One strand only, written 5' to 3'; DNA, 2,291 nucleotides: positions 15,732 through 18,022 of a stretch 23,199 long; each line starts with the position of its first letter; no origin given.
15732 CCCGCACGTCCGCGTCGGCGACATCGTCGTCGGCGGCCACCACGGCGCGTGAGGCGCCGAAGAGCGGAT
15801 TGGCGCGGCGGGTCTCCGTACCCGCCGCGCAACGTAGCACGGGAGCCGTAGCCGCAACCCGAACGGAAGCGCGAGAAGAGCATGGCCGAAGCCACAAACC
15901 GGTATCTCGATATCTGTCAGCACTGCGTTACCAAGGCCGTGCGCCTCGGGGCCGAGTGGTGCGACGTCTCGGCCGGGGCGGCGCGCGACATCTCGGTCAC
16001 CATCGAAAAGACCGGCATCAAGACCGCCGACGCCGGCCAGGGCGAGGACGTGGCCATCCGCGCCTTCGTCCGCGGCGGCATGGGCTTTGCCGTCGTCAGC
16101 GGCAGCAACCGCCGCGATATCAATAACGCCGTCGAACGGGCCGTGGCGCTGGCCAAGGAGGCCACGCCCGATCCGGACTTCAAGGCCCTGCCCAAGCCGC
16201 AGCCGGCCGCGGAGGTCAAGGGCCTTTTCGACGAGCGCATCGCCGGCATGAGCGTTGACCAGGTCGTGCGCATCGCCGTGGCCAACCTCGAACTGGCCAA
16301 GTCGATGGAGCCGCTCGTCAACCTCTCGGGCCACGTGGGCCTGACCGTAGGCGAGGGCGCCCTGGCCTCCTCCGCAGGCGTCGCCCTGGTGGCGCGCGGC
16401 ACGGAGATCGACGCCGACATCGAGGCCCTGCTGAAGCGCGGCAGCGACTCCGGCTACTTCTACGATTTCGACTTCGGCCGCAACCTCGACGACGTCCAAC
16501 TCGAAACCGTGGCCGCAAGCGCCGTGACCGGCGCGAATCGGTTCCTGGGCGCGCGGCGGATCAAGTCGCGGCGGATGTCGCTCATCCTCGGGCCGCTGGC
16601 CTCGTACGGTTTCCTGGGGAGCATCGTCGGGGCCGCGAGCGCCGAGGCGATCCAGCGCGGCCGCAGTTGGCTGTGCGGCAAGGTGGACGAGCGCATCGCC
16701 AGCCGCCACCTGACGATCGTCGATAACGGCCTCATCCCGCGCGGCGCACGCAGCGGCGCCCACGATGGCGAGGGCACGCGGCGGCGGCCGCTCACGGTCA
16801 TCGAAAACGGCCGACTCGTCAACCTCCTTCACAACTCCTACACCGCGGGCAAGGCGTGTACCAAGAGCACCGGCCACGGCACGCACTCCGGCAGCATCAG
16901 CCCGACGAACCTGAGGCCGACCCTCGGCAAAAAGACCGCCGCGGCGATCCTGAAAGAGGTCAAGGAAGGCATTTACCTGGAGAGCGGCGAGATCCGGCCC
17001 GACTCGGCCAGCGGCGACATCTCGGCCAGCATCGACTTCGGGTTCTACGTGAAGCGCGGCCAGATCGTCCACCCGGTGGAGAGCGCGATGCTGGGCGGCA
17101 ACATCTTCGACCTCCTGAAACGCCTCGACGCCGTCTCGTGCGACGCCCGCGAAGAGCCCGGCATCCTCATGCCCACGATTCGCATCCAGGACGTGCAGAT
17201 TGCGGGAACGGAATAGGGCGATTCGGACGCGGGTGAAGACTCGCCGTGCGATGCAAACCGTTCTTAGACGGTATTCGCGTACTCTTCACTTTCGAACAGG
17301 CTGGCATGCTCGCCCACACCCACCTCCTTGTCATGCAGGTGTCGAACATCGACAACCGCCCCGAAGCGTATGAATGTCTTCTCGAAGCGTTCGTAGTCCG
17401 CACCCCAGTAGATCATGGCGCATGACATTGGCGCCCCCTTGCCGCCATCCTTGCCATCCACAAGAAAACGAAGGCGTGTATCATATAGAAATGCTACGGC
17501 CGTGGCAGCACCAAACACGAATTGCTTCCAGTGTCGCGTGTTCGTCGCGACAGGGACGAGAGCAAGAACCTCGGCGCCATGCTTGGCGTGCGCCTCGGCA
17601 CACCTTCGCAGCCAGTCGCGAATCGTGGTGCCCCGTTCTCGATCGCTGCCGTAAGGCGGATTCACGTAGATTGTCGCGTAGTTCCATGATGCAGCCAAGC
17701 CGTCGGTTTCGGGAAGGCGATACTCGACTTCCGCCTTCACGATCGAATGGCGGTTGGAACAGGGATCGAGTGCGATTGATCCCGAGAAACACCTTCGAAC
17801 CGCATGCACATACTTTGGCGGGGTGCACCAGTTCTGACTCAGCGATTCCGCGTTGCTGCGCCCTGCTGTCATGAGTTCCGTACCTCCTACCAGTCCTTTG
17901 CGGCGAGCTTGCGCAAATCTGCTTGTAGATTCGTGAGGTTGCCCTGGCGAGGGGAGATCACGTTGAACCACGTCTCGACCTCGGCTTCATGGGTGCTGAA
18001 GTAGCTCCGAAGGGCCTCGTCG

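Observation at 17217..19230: Low-GC island carrying a phage-type Dam methyltransferase translationally coupled to an unrecognised 373-aa partner (putative new type II R-M pair)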

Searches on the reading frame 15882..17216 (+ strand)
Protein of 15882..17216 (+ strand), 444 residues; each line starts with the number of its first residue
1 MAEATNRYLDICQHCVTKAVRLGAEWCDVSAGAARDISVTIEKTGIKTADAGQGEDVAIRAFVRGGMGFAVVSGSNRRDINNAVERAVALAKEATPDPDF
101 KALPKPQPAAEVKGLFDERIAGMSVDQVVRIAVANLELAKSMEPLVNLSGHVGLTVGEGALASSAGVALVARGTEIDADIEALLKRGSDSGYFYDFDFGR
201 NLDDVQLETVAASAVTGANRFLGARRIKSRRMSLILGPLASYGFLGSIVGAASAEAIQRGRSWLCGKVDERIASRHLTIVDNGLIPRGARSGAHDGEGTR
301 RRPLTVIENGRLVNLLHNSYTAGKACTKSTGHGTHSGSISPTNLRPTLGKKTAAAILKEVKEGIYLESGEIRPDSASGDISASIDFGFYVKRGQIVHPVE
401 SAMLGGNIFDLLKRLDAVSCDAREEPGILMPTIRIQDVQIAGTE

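Call 4: search_protein_families(library=pfam, proteins=[window:15882-17216:+], max_evalue=1)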
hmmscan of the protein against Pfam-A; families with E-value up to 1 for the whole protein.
window:15882-17216:+ (444 aa): 4 families
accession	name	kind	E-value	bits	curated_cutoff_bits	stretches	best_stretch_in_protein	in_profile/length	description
PF19289.4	PmbA_TldD_3rd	-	4.4e-54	183.4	22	1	230-442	2-220/220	PmbA/TldA metallopeptidase C-terminal domain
PF01523.21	PmbA_TldD_1st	-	4.3e-08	33.6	20.9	1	27-91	1-65/65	PmbA/TldA metallopeptidase domain 1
PF19290.4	PmbA_TldD_2nd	-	0.023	15.6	20.9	1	137-219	13-106/109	PmbA/TldA metallopeptidase central domain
PF13103.11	TonB_2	-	0.14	12.7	22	1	58-99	31-72/85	TonB C terminal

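Call 67: find_homologous_proteins(query=window:15882-17216:+, max_evalue=1e-50)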
Query window:15882-17216:+ (444 aa): 428 proteins with E <= 1e-50 among 8000 candidates; the best 120 are listed.
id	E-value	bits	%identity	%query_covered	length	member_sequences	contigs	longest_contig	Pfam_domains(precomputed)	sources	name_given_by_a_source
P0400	3.1e-287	970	100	100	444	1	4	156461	PF01523.22,PF19289.5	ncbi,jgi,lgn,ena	jgi:PmbA protein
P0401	3.6e-234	795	82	98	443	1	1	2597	PF01523.22,PF19289.5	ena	-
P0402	6.1e-234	795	82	98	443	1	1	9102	PF01523.22,PF19289.5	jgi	jgi:PmbA protein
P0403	7.5e-232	788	81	99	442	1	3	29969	PF01523.22,PF19289.5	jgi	jgi:PmbA protein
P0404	1.1e-231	787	81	99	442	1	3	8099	PF01523.22,PF19289.5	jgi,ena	-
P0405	2.3e-231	786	81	99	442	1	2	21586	PF01523.22,PF19289.5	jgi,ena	-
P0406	7.2e-231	784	81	99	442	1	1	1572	PF01523.22,PF19289.5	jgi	-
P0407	7.4e-231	784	82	99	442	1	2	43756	PF01523.22,PF19289.5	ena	-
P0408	3.7e-230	782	82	98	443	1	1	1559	PF01523.22,PF19289.5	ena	-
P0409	4.5e-230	782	81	99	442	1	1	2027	PF01523.22,PF19289.5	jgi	jgi:PmbA protein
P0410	1.4e-229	780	80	99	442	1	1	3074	PF01523.22,PF19289.5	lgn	-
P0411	3.5e-229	779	81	98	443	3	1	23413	PF01523.22,PF19289.5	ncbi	-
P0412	3.7e-229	779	80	99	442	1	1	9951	PF01523.22,PF19289.5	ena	-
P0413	2.8e-228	776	81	98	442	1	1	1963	PF01523.22,PF19289.5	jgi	-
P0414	3.6e-228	776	80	99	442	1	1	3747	PF01523.22,PF19289.5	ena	-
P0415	1.5e-227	774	80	98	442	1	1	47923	PF01523.22,PF19289.5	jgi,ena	-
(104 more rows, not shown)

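Call 68: find_encoding_contigs(protein=P0407, flank=6000, max_places=1)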
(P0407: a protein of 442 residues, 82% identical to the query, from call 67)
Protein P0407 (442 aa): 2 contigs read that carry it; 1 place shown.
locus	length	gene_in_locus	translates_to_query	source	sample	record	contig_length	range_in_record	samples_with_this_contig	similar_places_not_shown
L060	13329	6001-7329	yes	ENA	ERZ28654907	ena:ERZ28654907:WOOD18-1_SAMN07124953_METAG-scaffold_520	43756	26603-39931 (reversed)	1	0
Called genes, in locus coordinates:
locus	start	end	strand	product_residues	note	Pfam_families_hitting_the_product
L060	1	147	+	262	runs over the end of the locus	PF00977:His_biosynth, PF01207:Dus (faint), PF03060:NMO (faint), PF02581:TMP-TENI (faint)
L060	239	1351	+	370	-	PF00437:T2SSE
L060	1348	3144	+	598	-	PF00437:T2SSE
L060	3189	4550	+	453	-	PF02674:Colicin_V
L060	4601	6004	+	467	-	PF01523:PmbA_TldD_1st, PF19290:PmbA_TldD_2nd, PF19289:PmbA_TldD_3rd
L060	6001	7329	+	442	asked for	PF01523:PmbA_TldD_1st, PF19289:PmbA_TldD_3rd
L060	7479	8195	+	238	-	-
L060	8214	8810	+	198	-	-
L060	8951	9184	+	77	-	PF01016:Ribosomal_L27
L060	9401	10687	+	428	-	PF01018:GTP1_OBG, PF01926:MMR_HSR1, PF02421:FeoB_N (weak)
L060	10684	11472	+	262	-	PF03309:Pan_kinase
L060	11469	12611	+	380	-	PF10396:TrmE_N, PF12631:MnmE_helical (faint), PF01926:MMR_HSR1, PF02421:FeoB_N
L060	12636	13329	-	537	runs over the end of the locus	PF00595:PDZ (weak), PF13180:PDZ_2, PF17820:PDZ_6, PF13180:PDZ_2, PF00595:PDZ (weak), PF17820:PDZ_6, PF02163:Peptidase_M50, PF17820:PDZ_6, +4 more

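Call 69: find_encoding_contigs(protein=P0403, flank=6000, max_places=1)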
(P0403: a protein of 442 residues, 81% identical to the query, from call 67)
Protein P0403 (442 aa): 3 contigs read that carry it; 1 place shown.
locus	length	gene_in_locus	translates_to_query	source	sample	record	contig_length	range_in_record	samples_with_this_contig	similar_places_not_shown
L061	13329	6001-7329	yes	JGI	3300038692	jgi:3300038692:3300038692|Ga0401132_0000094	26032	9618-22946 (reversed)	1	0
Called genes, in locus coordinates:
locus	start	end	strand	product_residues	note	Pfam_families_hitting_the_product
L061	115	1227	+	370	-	PF00437:T2SSE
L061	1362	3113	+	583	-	PF00437:T2SSE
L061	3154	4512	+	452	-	-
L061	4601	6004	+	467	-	PF01523:PmbA_TldD_1st, PF19290:PmbA_TldD_2nd, PF19289:PmbA_TldD_3rd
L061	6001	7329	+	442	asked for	PF01523:PmbA_TldD_1st, PF19289:PmbA_TldD_3rd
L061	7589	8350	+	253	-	-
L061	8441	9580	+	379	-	PF01208:URO-D (weak)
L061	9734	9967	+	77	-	PF01016:Ribosomal_L27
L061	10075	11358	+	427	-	PF01018:GTP1_OBG, PF01926:MMR_HSR1, PF02421:FeoB_N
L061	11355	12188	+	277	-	PF03309:Pan_kinase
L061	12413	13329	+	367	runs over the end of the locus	PF12631:MnmE_helical (faint), PF01926:MMR_HSR1, PF02421:FeoB_N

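Call 70: find_encoding_contigs(protein=P0415, flank=6000, max_places=1)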
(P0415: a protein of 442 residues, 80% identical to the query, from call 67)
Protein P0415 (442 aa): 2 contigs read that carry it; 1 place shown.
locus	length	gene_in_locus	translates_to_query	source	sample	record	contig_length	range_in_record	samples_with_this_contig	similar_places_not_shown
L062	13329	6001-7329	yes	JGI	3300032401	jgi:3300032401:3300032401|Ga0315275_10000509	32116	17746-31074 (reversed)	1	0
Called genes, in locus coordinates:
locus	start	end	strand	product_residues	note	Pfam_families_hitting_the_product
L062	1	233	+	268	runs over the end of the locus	PF00977:His_biosynth, PF03060:NMO (faint), PF01207:Dus (faint), PF02581:TMP-TENI (faint)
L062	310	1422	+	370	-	PF00437:T2SSE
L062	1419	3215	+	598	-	PF00437:T2SSE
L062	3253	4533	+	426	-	PF02674:Colicin_V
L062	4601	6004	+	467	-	PF01523:PmbA_TldD_1st, PF19290:PmbA_TldD_2nd, PF19289:PmbA_TldD_3rd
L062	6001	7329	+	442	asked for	PF01523:PmbA_TldD_1st, PF19289:PmbA_TldD_3rd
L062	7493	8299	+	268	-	-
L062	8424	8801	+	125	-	PF00903:Glyoxalase, PF18029:Glyoxalase_6 (weak)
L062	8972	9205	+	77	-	PF01016:Ribosomal_L27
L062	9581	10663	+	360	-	PF01018:GTP1_OBG, PF01926:MMR_HSR1, PF02421:FeoB_N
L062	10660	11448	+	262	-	PF03309:Pan_kinase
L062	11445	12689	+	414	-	PF10396:TrmE_N, PF01926:MMR_HSR1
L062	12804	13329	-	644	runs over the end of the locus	PF02163:Peptidase_M50, PF00595:PDZ, PF13180:PDZ_2, PF14685:PDZ_Tricorn (faint), PF17820:PDZ_6, PF17820:PDZ_6 (weak), PF13180:PDZ_2, PF17820:PDZ_6, +1 more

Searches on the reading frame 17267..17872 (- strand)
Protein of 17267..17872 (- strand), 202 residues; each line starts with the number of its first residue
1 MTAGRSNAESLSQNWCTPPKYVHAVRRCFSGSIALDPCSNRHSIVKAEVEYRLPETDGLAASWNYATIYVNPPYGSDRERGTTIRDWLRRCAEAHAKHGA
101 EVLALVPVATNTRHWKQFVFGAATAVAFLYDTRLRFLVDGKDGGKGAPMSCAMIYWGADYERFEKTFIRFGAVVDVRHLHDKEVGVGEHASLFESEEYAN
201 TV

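Call 4: search_protein_families(library=pfam, proteins=[window:17267-17872:-], max_evalue=1)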
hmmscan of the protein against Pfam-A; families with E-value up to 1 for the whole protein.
window:17267-17872:- (202 aa): 2 families
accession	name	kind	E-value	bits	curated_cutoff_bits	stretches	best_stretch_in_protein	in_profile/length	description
PF05869.16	Dam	-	8.5e-14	52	28.1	1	11-161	8-148/169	DNA N-6-adenine-methyltransferase (Dam)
PF20335.4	DUF6630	-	0.25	12.1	27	1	46-104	67-123/158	Domain of unknown function (DUF6630)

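Call 5: search_protein_families(library=ncbifam, proteins=[window:17267-17872:-], max_evalue=1)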
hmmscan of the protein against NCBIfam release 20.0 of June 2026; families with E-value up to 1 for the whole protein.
window:17267-17872:- (202 aa): 1 family
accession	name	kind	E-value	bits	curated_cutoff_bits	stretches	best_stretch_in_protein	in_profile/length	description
TIGR01712.1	phage_N6A_met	equivalog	6.1e-07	29.1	97.05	1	12-154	11-139/165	phage N-6-adenine-methyltransferase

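Call 6: search_protein_families(library=padloc, proteins=[window:17267-17872:-], max_evalue=1)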
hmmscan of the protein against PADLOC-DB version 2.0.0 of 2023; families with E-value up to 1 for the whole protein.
window:17267-17872:- (202 aa): 1 family
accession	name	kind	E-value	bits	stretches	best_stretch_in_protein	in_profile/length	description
PDLC03726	oMTase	-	4.6e-11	41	1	12-136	11-123/140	orphan methyltransferase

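Call 7: search_protein_families(library=phrogs, proteins=[window:17267-17872:-], max_evalue=1)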
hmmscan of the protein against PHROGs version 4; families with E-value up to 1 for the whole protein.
window:17267-17872:- (202 aa): 3 families
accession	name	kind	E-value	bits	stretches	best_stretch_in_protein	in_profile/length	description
phrog_111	-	other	2.6e-26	94.1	1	1-164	53-209/345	DNA methyltransferase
phrog_22740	-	unknown function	0.00011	23.6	1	12-98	11-89/99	-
phrog_6083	-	DNA, RNA and nucleotide metabolism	0.0022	19.2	1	97-157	2-66/94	DNA methylase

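Call 32: search_solved_structures(query=window:17267-17872:-, max_evalue=1, show_alignments=2)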
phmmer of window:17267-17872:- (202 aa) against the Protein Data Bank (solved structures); distinct sequences matched with E-value up to 1: 1.
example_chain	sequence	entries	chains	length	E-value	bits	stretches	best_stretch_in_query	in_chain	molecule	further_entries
2mpu_A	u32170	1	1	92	0.37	13.5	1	147-187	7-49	RBP1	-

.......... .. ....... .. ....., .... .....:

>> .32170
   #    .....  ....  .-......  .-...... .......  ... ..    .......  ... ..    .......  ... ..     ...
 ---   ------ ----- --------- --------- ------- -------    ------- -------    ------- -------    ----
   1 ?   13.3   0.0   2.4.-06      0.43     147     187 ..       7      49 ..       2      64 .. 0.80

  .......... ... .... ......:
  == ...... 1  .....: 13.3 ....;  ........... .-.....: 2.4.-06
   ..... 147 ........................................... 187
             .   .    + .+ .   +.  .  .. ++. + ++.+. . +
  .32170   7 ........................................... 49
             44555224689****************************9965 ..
